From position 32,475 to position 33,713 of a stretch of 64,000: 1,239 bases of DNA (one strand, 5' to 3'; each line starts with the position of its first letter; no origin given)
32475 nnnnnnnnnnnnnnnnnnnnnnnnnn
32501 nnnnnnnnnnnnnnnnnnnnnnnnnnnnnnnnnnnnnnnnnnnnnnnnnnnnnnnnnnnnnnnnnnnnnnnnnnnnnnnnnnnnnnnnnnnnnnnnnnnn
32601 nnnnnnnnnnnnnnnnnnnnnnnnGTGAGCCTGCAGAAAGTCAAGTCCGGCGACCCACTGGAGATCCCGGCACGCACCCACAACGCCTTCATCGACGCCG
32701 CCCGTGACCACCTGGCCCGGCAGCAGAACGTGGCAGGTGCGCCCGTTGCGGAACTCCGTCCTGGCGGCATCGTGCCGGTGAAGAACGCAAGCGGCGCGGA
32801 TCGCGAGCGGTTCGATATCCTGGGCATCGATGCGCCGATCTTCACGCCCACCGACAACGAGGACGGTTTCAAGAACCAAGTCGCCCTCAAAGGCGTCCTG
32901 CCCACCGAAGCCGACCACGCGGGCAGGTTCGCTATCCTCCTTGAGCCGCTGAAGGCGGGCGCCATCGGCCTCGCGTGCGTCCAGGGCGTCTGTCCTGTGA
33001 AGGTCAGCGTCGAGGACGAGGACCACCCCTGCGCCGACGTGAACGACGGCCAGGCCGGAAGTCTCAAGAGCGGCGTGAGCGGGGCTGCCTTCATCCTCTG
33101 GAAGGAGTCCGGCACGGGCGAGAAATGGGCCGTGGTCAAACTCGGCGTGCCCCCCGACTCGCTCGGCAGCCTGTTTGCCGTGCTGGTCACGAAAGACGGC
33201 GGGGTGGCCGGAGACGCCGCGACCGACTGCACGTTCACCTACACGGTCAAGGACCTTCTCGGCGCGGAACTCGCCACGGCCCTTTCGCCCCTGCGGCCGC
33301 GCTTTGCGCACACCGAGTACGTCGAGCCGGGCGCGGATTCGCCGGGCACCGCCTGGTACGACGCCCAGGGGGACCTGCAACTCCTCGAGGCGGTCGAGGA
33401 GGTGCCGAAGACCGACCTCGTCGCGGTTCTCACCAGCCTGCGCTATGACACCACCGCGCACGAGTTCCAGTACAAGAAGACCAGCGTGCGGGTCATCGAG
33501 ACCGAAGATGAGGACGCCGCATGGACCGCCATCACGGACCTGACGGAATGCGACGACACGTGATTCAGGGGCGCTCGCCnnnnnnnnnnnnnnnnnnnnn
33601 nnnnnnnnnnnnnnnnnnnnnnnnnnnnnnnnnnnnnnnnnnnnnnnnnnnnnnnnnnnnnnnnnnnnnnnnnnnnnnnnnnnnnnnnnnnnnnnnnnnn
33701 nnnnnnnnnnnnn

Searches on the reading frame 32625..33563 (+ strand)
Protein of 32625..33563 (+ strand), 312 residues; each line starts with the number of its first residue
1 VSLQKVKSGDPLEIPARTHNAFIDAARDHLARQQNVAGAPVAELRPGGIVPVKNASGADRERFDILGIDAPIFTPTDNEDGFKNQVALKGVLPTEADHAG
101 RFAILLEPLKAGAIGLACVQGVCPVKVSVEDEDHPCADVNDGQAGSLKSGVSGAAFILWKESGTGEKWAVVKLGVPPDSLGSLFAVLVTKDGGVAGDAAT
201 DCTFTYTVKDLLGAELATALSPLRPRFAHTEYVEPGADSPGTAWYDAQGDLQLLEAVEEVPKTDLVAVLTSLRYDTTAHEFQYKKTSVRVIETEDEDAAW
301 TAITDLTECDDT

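Call 7: search_protein_families(library=pfam, proteins=[window:32625-33563:+])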
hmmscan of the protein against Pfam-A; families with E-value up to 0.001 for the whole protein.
window:32625-33563:+ (312 aa): 0 families

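Call 93: find_related_loci(query=window:32625-33563:+, collection=viral_contigs, flank=10000)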
Query window:32625-33563:+ (312 aa) in viral_contigs; peptide patterns used: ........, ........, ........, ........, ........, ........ (x = any residue, [..] = any of these).
5 stretches matched a pattern; 5 encode a relative of the query (tblastn E <= 1e-3); 5 distinct loci.
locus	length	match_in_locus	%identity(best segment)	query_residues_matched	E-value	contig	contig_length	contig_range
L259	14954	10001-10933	85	2-312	4e-179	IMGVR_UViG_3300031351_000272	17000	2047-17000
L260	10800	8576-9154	57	2-195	4e-63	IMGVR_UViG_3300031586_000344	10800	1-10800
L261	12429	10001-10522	51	3-176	2e-54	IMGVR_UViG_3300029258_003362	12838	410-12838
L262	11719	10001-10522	51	3-176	3e-52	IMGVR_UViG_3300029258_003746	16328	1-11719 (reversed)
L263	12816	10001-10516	42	1-174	1e-30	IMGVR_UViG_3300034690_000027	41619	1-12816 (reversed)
